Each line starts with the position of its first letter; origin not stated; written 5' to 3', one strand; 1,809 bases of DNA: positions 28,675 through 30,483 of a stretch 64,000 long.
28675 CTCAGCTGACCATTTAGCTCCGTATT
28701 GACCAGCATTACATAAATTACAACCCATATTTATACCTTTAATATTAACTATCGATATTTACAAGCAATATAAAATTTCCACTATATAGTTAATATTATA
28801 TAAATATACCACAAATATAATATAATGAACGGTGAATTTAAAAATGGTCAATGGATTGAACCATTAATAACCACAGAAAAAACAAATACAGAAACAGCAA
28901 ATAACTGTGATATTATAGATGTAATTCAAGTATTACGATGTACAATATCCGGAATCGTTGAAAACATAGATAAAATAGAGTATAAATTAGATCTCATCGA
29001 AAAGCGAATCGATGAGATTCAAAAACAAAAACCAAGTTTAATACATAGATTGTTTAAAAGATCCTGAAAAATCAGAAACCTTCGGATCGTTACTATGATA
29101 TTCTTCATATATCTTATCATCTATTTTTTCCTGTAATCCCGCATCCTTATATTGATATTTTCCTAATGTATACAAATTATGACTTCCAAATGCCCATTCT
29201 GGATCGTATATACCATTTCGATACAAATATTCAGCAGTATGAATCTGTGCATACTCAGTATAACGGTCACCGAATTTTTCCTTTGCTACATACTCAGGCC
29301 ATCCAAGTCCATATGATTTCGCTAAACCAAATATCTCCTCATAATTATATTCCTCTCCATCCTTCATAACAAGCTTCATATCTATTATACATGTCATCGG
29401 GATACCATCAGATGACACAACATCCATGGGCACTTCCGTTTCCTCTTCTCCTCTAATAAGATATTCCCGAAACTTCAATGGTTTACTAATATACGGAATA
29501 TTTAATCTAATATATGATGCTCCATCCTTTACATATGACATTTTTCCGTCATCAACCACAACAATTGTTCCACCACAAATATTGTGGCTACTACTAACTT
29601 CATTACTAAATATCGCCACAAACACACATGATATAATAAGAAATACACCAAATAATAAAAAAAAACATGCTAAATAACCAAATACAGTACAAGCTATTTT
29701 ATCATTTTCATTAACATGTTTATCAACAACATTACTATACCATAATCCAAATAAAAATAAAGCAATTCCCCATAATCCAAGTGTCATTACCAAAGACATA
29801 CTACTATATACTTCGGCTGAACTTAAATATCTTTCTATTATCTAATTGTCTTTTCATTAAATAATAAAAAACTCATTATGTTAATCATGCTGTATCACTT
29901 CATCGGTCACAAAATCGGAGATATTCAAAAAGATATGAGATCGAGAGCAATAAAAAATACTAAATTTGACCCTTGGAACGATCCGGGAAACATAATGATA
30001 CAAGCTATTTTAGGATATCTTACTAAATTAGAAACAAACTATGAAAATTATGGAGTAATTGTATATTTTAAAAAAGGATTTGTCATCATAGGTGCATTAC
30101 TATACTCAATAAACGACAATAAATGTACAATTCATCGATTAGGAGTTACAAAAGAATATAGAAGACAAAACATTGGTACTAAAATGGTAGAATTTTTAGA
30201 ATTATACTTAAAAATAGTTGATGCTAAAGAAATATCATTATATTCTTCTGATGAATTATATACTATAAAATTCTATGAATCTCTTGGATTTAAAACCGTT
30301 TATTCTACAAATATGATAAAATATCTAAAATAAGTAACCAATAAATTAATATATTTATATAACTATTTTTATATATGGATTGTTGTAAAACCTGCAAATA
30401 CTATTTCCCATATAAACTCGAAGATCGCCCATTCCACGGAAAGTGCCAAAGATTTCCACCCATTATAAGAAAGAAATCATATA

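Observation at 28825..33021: A flotillin/SPFH protein, a possible NfeD-like membrane partner and a GNAT island sit directly upstream of the terminase genes.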

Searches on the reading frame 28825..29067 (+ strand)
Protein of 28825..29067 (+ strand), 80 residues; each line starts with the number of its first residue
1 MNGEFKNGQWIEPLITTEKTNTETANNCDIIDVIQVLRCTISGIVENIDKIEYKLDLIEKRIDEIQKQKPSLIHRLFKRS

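Call 3: search_protein_families(library=pfam, proteins=[window:28825-29067:+], max_evalue=0.1)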
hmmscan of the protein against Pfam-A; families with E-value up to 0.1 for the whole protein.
window:28825-29067:+ (80 aa): 0 families

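Call 4: search_protein_families(library=phrogs, proteins=[window:28825-29067:+], max_evalue=0.01)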
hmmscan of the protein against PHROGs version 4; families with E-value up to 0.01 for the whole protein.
window:28825-29067:+ (80 aa): 0 families

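Call 38: search_protein_families(library=padloc, proteins=[window:28825-29067:+], max_evalue=0.01)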
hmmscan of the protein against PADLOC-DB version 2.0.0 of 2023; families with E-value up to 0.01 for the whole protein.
window:28825-29067:+ (80 aa): 1 family
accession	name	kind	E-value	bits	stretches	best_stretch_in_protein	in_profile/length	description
PDLC00451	JetA1|JetA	-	0.0041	14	1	7-71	232-283/456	DUF5716 domain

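Call 39: search_protein_families(library=ncbifam, proteins=[window:28825-29067:+], max_evalue=0.01)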
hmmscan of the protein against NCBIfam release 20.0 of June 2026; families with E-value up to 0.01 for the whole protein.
window:28825-29067:+ (80 aa): 0 families

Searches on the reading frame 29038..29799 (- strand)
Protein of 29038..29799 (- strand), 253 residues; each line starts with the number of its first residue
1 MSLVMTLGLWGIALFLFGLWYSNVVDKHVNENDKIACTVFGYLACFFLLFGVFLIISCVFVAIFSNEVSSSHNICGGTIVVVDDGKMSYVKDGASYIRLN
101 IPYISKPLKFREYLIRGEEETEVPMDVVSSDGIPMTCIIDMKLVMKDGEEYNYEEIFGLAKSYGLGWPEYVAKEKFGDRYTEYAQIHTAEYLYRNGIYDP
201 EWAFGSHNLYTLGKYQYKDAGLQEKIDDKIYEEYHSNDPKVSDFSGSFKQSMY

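Call 3: search_protein_families(library=pfam, proteins=[window:29038-29799:-], max_evalue=0.1)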
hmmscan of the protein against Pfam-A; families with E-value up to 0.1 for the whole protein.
window:29038-29799:- (253 aa): 1 family
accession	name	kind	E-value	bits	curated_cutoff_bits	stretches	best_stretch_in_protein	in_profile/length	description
PF04493.20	Endonuclease_5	-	0.0085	16.2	23.4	1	73-115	35-76/198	Endonuclease V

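Call 4: search_protein_families(library=phrogs, proteins=[window:29038-29799:-], max_evalue=0.01)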
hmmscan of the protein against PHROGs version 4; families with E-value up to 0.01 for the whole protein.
window:29038-29799:- (253 aa): 0 families

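Call 21: find_homologous_proteins(query=window:29038-29799:-, max_evalue=0.01)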
Query window:29038-29799:- (253 aa): 1 proteins with E <= 0.01 among 200 candidates.
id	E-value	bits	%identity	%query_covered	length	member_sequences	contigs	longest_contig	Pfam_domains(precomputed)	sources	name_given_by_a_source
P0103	8.9e-168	574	100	98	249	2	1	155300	-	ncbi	ncbi:MAG: hypothetical protein WC877_00280 [Dehalococcoidales bacterium]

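Call 38: search_protein_families(library=padloc, proteins=[window:29038-29799:-], max_evalue=0.01)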
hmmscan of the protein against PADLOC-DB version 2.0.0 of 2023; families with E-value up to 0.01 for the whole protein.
window:29038-29799:- (253 aa): 0 families

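Call 39: search_protein_families(library=ncbifam, proteins=[window:29038-29799:-], max_evalue=0.01)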
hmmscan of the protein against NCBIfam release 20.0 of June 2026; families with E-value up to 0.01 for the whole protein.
window:29038-29799:- (253 aa): 1 family
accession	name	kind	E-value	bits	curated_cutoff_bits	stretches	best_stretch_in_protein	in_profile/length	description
NF041102.1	endonuc_V_Ttgales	equivalog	0.0053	17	300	0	72-148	44-122/216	endonuclease V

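Call 43: predict_structure(protein=window:29038-29799:-)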
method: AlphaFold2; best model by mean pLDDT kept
length: 253 residues; sequences in the alignment: 1
mean_pLDDT: 47.2   pTM: 0.30
mean pLDDT of the five models: 47.2, 44.8, 43.8, 43.4, 42.5
residues with pLDDT >= 90: 0; 70-90: 57; 50-70: 9; < 50: 187
segments of 3 or more residues with pLDDT < 50: 67-253
pLDDT, mean of each block of 10 residues (from residue 1): 77 82 71 80 83 84 58 35 30 33 35 31 34 34 37 45 38 35 40 39 38 34 41 41 32 23
secondary structure, 60 per line:
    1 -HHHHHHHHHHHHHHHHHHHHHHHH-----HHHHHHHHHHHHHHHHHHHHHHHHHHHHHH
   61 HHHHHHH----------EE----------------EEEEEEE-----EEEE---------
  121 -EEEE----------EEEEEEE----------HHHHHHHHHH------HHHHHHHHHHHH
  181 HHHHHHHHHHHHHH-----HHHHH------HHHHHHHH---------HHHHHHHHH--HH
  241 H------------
elements in order: H2-25 H31-67 E96-102 E108-111 E122-125 E136-142 H153-162 H169-194 H200-204 H211-218 H228-236

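Call 48: search_solved_structures(query=A4, max_evalue=10)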
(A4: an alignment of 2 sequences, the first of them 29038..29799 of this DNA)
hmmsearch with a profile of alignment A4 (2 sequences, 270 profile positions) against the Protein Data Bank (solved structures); distinct sequences matched with E-value up to 10: 2.
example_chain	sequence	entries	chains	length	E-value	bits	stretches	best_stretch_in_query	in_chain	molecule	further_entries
6xi1_AAA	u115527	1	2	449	0.01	18.2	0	122-153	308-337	Flagellin hook IN motif family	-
2d9o_A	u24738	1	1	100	0.54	12.6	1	151-219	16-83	DnaJ (Hsp40) homolog, subfamily C, member 17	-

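Call 56: search_protein_representatives(protein=window:29038-29799:-)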
Query: 253 residues. Proteins with E-value up to 0.001 (for the whole library): 7; up to 1e-10: 3; up to 1e-30: 1. The best 7 are listed.
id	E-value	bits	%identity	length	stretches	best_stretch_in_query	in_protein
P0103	2.8e-168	574.2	100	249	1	5-253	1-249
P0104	1.3e-15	73.8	29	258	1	10-232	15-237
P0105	1.5e-14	70.4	33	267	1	46-236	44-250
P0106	2.0e-09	53.6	27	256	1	7-242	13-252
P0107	8.1e-09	51.6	37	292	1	52-197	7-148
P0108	5.6e-08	48.8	28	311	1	46-239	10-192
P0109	1.0e-05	41.4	30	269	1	45-199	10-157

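Call 59: search_protein_families(library=pfam, alignment_id=A5, max_evalue=1)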
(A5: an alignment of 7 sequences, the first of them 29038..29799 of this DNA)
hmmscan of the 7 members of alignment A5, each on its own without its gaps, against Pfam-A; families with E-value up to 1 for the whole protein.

A. member 1, window:29038-29799:- (253 aa): 2 families
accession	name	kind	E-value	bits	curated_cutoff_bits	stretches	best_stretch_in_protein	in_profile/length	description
PF04493.20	Endonuclease_5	-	0.0085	16.2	23.4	1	73-115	35-76/198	Endonuclease V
PF00335.26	Tetraspanin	-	0.21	11.6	32.1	1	9-60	14-63/225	Tetraspanin family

B. families by the number of members that match (of 7 scanned): 4 families
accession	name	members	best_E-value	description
PF04493.20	Endonuclease_5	1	0.0085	Endonuclease V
PF12366.13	Casc1_C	1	0.01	Cancer susceptibility candidate 1 C-terminal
PF03026.21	CM1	1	0.047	Influenza C virus M1 protein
PF00335.26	Tetraspanin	1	0.21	Tetraspanin family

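Call 60: search_solved_structures(query=A5, max_evalue=10)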
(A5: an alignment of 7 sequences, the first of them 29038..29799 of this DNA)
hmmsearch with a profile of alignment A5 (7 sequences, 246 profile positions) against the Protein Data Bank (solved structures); distinct sequences matched with E-value up to 10: 2.
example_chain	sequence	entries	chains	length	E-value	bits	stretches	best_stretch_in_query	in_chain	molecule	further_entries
1hnf_A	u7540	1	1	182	0.37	13.2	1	167-229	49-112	CD2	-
7zvw_F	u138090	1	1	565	0.71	12.3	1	132-206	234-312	SWR1-complex protein 4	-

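Call 101: find_encoding_contigs(protein=P0104, flank=6000, max_places=2)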
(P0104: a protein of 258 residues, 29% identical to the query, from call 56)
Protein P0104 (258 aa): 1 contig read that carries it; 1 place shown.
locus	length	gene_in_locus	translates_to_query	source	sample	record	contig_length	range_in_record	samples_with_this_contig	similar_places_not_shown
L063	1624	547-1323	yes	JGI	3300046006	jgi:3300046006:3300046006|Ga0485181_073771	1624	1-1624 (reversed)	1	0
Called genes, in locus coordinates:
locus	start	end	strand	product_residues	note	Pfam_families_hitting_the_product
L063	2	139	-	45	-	?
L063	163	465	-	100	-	-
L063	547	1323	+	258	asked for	-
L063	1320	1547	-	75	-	-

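Call 102: find_encoding_contigs(protein=P0107, flank=6000, max_places=2)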
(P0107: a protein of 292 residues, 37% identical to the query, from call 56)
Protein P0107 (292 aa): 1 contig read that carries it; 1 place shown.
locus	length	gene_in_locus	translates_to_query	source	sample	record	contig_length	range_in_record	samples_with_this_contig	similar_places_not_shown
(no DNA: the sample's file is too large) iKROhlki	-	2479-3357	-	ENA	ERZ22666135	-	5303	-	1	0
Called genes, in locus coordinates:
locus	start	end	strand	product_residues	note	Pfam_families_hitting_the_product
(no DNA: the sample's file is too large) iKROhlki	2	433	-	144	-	?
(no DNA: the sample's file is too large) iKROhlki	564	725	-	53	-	-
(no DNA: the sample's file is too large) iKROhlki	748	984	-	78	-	-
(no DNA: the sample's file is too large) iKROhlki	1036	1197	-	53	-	-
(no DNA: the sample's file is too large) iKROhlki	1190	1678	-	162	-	-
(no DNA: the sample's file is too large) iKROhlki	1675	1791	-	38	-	-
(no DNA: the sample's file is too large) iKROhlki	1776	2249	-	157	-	PF00075:RNase_H, PF13456:RVT_3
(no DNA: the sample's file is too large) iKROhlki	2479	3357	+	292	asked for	-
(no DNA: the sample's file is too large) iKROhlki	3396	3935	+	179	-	-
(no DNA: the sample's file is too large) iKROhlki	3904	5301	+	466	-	?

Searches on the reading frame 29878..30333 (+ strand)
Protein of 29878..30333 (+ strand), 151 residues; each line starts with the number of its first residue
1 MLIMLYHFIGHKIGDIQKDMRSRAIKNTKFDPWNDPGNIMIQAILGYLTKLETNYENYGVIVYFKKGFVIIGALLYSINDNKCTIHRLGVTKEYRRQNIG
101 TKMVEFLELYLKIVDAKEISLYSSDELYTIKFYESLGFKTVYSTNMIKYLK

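Call 3: search_protein_families(library=pfam, proteins=[window:29878-30333:+], max_evalue=0.1)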
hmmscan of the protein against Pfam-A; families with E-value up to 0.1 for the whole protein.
window:29878-30333:+ (151 aa): 5 families
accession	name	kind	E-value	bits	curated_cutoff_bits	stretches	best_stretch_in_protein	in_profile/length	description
PF13508.13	Acetyltransf_7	-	4e-11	43.6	27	1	69-139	13-83/84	Acetyltransferase (GNAT) domain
PF00583.31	Acetyltransf_1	-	5.1e-11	43.3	20.7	1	54-138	26-116/116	Acetyltransferase (GNAT) family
PF13673.13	Acetyltransf_10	-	4.8e-10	39.9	23.6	1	57-142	30-111/128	Acetyltransferase (GNAT) domain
PF13880.12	Acetyltransf_13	-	0.0099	16.1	22.8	1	82-107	4-29/69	ESCO1/2 acetyl-transferase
PF14542.12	Acetyltransf_CG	-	0.026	15.1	30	1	71-105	12-47/80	GCN5-related N-acetyl-transferase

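Call 4: search_protein_families(library=phrogs, proteins=[window:29878-30333:+], max_evalue=0.01)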
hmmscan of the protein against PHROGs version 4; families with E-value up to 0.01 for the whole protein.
window:29878-30333:+ (151 aa): 4 families
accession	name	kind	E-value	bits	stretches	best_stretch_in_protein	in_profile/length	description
phrog_3810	-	other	1.5e-11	45.5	1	56-150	57-153/155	acetyltransferase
phrog_1249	-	other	2e-11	45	1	56-140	57-148/180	acetyltransferase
phrog_1758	-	other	4.9e-05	24.4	1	83-144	100-164/184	acetyltransferase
phrog_8663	-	unknown function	0.0097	15.9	0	57-105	194-242/314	-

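Call 38: search_protein_families(library=padloc, proteins=[window:29878-30333:+], max_evalue=0.01)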
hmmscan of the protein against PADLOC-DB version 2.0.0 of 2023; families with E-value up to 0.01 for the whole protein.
window:29878-30333:+ (151 aa): 0 families

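Call 39: search_protein_families(library=ncbifam, proteins=[window:29878-30333:+], max_evalue=0.01)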
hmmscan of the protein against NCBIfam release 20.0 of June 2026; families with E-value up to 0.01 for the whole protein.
window:29878-30333:+ (151 aa): 4 families
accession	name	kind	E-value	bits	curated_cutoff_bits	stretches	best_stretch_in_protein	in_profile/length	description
TIGR01575.1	rimI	equivalog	1.2e-06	28.7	86.4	1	62-141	35-115/132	ribosomal protein S18-alanine N-acetyltransferase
NF002959.0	PRK03624.1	equivalog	4.2e-06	26.5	124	1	67-150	57-141/147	GNAT family acetyltransferase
NF005840.0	PRK07757.1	equivalog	0.0009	19.2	154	1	64-145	48-125/153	N-acetyltransferase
NF000165.3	AAC_6p_Entco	exception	0.0032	17.3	300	0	82-110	70-98/178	aminoglycoside N-acetyltransferase AAC(6')-Ii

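Call 86: search_solved_structures(query=window:29878-30333:+, max_evalue=0.01)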
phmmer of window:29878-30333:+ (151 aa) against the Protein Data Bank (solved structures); distinct sequences matched with E-value up to 0.01: 3.
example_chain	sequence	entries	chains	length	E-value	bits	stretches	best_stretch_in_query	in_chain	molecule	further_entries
8iym_A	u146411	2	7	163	0.00021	24.6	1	41-142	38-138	N-acetyltransferase domain-containing protein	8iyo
5jph_A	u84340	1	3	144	0.0019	21.5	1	55-140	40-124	Acetyltransferase SACOL1063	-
5jq4_A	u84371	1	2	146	0.002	21.4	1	55-140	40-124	Acetyltransferase SACOL1063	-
